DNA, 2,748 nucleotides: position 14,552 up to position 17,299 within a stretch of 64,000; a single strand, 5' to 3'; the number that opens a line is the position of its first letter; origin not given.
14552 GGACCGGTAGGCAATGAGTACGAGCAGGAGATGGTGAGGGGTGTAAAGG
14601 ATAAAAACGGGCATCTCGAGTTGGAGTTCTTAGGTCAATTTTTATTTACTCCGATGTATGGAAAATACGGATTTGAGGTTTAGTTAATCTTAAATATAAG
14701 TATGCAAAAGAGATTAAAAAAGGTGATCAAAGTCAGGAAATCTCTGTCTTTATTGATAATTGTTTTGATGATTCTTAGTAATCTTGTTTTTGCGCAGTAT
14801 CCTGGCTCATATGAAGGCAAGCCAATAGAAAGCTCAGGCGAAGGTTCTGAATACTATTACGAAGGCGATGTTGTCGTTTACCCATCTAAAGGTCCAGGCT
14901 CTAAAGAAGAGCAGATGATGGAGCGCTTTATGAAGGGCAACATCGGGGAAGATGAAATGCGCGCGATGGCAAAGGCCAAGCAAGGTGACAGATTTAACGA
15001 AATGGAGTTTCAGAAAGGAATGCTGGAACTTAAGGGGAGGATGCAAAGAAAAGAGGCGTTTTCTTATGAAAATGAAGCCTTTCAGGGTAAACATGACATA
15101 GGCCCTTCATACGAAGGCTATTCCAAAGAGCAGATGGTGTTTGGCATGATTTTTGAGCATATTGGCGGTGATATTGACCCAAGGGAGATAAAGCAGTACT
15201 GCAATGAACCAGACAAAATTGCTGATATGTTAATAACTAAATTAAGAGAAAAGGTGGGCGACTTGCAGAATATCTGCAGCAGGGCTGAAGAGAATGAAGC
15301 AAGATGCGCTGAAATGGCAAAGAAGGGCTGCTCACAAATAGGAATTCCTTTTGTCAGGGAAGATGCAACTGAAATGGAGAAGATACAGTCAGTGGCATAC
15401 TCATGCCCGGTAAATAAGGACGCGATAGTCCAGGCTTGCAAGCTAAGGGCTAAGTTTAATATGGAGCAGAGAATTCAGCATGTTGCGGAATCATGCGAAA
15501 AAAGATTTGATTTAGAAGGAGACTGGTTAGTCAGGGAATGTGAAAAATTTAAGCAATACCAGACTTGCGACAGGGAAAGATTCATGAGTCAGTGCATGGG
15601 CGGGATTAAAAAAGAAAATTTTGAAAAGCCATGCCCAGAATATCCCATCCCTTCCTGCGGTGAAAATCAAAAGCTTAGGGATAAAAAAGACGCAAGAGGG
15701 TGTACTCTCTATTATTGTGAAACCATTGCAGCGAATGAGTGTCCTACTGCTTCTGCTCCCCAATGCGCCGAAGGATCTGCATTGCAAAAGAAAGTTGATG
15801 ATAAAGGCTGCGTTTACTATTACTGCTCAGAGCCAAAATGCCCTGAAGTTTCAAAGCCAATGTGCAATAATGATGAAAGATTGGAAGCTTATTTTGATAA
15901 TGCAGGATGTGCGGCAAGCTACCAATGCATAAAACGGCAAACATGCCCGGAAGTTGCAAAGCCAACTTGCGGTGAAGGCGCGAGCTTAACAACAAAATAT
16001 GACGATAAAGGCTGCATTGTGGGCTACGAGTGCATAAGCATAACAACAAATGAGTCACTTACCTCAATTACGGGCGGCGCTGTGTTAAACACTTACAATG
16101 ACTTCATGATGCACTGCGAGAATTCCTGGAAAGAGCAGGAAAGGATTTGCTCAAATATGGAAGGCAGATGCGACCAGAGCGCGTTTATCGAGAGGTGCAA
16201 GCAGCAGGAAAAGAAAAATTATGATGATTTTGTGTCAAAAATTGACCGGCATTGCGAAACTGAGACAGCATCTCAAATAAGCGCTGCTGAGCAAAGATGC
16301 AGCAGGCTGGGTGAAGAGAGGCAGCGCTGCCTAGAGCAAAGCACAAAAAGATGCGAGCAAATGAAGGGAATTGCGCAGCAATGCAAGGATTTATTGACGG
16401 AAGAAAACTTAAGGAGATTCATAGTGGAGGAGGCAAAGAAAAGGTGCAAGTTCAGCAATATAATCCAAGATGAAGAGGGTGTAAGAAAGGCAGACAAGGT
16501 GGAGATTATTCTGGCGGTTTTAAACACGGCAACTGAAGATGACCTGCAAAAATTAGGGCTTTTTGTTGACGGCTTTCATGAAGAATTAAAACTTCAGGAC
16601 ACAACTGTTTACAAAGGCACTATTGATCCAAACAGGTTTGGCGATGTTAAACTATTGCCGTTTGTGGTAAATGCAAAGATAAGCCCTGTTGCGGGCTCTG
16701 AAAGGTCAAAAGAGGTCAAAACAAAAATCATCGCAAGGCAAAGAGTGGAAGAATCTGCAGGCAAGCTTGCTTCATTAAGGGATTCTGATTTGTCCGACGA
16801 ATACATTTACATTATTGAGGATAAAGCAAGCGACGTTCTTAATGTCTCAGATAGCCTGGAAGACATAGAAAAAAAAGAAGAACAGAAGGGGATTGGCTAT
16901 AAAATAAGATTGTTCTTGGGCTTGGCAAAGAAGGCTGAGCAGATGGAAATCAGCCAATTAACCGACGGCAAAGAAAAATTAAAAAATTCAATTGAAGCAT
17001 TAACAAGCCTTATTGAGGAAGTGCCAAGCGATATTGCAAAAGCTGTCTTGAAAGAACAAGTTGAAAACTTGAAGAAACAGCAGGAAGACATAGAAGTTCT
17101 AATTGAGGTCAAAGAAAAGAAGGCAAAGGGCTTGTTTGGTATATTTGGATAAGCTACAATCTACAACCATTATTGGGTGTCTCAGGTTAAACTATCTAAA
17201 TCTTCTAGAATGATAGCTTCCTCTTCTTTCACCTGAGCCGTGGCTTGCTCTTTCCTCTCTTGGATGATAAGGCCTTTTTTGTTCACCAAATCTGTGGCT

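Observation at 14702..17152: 816-aa secreted protein with four tandem Cys-rich ~32-aa modules and coiled-coil tail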

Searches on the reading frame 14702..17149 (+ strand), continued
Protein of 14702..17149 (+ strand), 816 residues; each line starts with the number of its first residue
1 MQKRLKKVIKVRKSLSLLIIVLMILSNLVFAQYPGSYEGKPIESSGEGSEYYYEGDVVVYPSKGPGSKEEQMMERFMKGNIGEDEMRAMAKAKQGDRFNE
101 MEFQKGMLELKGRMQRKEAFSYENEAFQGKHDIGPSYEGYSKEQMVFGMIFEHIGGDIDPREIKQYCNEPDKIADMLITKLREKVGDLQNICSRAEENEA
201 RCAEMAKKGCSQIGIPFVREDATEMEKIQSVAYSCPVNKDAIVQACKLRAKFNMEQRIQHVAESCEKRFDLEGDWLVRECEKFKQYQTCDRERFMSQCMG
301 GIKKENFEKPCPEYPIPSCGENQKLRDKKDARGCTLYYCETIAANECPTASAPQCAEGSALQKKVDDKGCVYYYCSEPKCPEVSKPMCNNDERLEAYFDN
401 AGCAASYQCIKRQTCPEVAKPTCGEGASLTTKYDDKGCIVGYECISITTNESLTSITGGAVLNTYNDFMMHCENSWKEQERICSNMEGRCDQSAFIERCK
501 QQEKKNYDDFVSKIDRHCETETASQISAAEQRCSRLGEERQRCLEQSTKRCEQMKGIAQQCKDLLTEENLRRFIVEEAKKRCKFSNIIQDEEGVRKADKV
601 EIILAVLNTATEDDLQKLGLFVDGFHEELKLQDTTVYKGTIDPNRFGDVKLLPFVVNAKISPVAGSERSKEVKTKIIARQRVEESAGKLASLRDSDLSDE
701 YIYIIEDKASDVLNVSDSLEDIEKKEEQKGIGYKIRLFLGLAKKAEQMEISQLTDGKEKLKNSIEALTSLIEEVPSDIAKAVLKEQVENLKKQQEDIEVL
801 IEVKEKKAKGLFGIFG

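Call 94: find_encoding_contigs(protein=P0169, flank=8000, max_places=1)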
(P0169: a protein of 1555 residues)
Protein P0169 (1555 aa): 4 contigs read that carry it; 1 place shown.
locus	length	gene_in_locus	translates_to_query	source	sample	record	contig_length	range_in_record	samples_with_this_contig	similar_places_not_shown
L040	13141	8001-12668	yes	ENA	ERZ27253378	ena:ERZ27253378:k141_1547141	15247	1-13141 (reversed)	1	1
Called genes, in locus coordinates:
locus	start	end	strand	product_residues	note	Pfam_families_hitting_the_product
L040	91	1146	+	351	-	PF03417:AAT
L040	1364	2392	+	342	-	-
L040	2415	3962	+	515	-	-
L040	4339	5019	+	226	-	PF00005:ABC_tran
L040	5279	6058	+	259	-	PF18075:FtsX_ECD, PF02687:FtsX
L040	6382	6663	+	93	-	-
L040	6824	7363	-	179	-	PF00156:Pribosyltran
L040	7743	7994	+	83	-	-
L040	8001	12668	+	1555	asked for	-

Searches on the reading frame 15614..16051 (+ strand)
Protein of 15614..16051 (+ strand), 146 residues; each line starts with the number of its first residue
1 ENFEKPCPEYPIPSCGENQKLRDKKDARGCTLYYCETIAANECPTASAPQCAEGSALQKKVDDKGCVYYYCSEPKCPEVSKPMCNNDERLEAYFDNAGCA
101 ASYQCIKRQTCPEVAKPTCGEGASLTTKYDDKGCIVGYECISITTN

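Call 74: predict_structure(alignment_id=A5)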
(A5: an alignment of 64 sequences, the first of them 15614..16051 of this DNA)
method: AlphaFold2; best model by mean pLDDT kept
length: 146 residues; sequences in the alignment: 64
mean_pLDDT: 92.9   pTM: 0.49
mean pLDDT of the five models: 92.9, 92.7, 92.3, 92.2, 92.0
residues with pLDDT >= 90: 120; 70-90: 21; 50-70: 5; < 50: 0
segments of 3 or more residues with pLDDT < 50: none
pLDDT, mean of each block of 10 residues (from residue 1): 82 93 96 89 90 94 93 95 97 95 95 95 96 95 88
secondary structure, 60 per line:
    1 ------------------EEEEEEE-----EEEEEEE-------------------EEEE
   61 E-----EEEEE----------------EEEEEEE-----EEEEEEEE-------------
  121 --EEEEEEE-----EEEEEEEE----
elements in order: E19-25 E31-37 E57-61 E67-71 E88-94 E100-107 E123-129 E135-142

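Call 77: fold_search(model_id=the predicted structure, library=pdb)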
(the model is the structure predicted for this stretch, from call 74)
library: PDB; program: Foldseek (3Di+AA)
matches with E <= 10: 193; with E <= 0.001: 0
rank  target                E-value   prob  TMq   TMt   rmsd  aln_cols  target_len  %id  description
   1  6fwn_MODEL_1_A        1.2e-01  0.25  0.14  0.22  16.9        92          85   14  Structure and dynamics of the platelet integrin-binding C4 domain of von Willebrand factor (released 2018-10-24)
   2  10ft_B                1.5e-01  0.07  0.12  0.09  30.3       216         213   12  Cryo-EM structure of receptor tyrosine kinase ROS1 in complex with NELL2 (released 2026-02-25)
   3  2w1n                  3.6e-01  0.08  0.14  0.10  20.5       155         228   15  cohesin and fibronectin type-III double module construct from the Clostridium perfringens glycoside hydrolase GH84C (released 2009-02-03)
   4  7pv9_A                6.1e-01  0.06  0.14  0.07  25.0       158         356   10  Listeria monocytogene InlB (internalin B) residues 36-392 (internalin domain and B-repeat) (released 2022-01-26)
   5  1u8c_B                8.7e-01  0.23  0.13  0.03  21.8        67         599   16  A novel adaptation of the integrin PSI domain revealed from its crystal structure (released 2004-12-28)
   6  7nms                  9.2e-01  0.05  0.14  0.07  25.0       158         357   10  InlB392_T332E: T332E variant of Listeria monocytogenes InlB (internalin B) residues 36-392 (released 2022-01-26)
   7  8em7_A                9.7e-01  0.04  0.11  0.01  14.0       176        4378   13  Cryo-EM structure of LRP2 at pH 5.2 (released 2023-02-08)
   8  1d0g_S                1.4e+00  0.07  0.17  0.20  11.7       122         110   16  CRYSTAL STRUCTURE OF DEATH RECEPTOR 5 (DR5) BOUND TO APO2L/TRAIL (released 1999-10-22)
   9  7qcl_A                1.7e+00  0.07  0.19  0.08  18.8       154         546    9  Structure of the MUCIN-2 Cterminal domains (released 2023-03-08)
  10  7tge_B                1.7e+00  0.06  0.16  0.04  15.3        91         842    9  SARS-CoV-2 Omicron 1-RBD down Spike Protein Trimer without the P986-P987 stabilizing mutations (S-GSAS-Omicron) (released 2022-03-09)
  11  7ewl_A                1.8e+00  0.05  0.18  0.07  17.9       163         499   12  cryo-EM structure of apo GPR158 (released 2021-12-01)
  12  4k15_A                1.8e+00  0.04  0.13  0.13  20.2       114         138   13  2.75 Angstrom Crystal Structure of Hypothetical Protein lmo2686 from Listeria monocytogenes EGD-e (released 2013-04-17)
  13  8ebb_B                1.9e+00  0.07  0.16  0.14  17.1       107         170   12  Crystal structure of SIX6 from Fusarium oxysporum f. sp. lycopersici (released 2023-06-21)
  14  2arp_F                2.0e+00  0.04  0.14  0.14  19.1       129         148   14  Activin A in complex with Fs12 fragment of follistatin (released 2006-03-07)
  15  1o75_A                2.1e+00  0.05  0.12  0.05  22.9       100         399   11  Tp47, the 47-Kilodalton Lipoprotein of Treponema pallidum (released 2002-11-01)
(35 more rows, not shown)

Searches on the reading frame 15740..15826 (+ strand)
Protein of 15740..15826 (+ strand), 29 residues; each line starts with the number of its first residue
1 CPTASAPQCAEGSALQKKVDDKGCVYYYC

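Call 98: search_solved_structures(query=A6, max_evalue=10, show_alignments=3)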
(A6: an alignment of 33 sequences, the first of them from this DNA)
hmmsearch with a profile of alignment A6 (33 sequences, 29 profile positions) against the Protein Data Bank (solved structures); distinct sequences matched with E-value up to 10: 1.
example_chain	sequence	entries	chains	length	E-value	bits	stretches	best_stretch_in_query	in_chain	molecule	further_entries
6vp8_B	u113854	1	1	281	2.2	11.5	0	9-18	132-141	Leucine-rich repeat serine/threonine-protein kinase 2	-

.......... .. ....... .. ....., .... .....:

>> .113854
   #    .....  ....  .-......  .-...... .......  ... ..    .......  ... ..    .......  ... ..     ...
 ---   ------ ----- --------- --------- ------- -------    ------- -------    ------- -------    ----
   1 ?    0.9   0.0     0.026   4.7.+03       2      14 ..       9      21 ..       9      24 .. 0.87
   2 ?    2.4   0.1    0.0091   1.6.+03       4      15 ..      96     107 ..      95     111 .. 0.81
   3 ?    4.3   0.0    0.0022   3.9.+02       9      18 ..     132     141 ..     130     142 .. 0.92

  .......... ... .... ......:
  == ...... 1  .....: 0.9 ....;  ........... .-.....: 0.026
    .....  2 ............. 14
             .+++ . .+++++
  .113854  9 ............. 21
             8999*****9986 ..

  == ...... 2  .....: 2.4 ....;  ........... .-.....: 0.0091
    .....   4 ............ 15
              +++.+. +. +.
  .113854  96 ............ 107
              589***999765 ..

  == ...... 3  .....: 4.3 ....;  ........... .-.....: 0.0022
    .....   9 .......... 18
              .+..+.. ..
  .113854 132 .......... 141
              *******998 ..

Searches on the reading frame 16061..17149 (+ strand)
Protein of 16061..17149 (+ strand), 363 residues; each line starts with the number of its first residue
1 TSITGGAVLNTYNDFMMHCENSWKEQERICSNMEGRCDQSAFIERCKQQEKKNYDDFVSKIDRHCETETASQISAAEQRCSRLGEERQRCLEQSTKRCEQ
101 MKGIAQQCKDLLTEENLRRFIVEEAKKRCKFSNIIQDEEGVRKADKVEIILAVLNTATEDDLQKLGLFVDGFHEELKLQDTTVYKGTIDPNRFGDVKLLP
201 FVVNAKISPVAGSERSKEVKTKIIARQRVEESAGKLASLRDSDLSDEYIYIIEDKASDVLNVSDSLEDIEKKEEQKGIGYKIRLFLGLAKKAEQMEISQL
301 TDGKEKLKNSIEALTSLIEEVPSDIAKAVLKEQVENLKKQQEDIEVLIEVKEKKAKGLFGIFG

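Call 82: find_homologous_proteins(query=A3, max_evalue=0.00001)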
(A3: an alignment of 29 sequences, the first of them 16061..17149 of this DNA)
Query A3 (29 sequences) (363 aa, profile of the alignment): 99 proteins with E <= 0.00001 among 8000 candidates.
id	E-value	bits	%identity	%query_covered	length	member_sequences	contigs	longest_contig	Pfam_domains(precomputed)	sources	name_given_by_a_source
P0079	3.4e-173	596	57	97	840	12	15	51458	-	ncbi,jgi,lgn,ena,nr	ncbi:hypothetical protein J4435_00420 [Candidatus Woesearchaeota archaeon]|nr:hypothetical protein [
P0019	1.3e-166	574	69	100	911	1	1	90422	-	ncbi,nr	ncbi:hypothetical protein HYX02_02680 [Candidatus Woesearchaeota archaeon]|nr:hypothetical protein [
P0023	1.3e-162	561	70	100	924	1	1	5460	-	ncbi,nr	ncbi:hypothetical protein HYX00_03990 [Candidatus Woesearchaeota archaeon]|nr:hypothetical protein [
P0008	3.9e-162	560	71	99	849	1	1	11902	-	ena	-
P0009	3.2e-160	553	71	100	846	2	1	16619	-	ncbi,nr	ncbi:MAG: hypothetical protein Q8R04_07585 [Nanoarchaeota archaeon]|nr:hypothetical protein [Nanoarc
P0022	1.8e-159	551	65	99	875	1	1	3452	-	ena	-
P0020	1.3e-158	548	69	100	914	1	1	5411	-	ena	-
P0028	6.7e-158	546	65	100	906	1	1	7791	-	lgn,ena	-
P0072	8.3e-158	545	63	99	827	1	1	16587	-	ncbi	-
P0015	1.7e-157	544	66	100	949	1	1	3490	-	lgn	-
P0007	2.6e-157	544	73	99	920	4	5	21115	-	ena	-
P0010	9.4e-157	542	72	100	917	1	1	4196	-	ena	-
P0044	1.3e-156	541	69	100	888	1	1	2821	-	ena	-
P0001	1.7e-156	541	100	100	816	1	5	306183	-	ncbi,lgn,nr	ncbi:hypothetical protein HYW20_05100 [Candidatus Woesearchaeota archaeon]|nr:hypothetical protein [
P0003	2.2e-156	541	77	100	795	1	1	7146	-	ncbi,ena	-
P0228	3.2e-142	494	25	96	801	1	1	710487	-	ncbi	-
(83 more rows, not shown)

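Call 83: find_encoding_contigs(protein=P0228, flank=8000, max_places=1)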
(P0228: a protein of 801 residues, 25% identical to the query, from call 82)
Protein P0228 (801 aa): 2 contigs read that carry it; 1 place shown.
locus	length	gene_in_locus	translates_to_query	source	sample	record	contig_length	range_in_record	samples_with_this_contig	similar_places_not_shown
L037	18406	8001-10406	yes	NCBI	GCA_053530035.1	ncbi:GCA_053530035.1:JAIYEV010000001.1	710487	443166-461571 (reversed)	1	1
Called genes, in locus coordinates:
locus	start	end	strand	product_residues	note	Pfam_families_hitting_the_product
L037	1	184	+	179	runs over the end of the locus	-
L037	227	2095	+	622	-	PF00037:Fer4 (faint), PF12837:Fer4_6 (faint), PF12838:Fer4_7 (faint), PF13247:Fer4_11, PF00437:T2SSE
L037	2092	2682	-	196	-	PF01467:CTP_transf_like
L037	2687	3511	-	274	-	PF00800:PDT, PF01842:ACT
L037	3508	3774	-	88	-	PF01817:CM_2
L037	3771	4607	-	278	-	PF00288:GHMP_kinases_N, PF08544:GHMP_kinases_C (faint)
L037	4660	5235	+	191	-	-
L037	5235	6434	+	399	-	-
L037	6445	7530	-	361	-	PF01264:Chorismate_synt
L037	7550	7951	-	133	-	PF13298:LigD_N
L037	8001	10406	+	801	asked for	-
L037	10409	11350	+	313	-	-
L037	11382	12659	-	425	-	PF27218:MJ0043_C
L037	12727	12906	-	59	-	PF22570:LiaF-TM (weak)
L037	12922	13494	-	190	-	PF04011:LemA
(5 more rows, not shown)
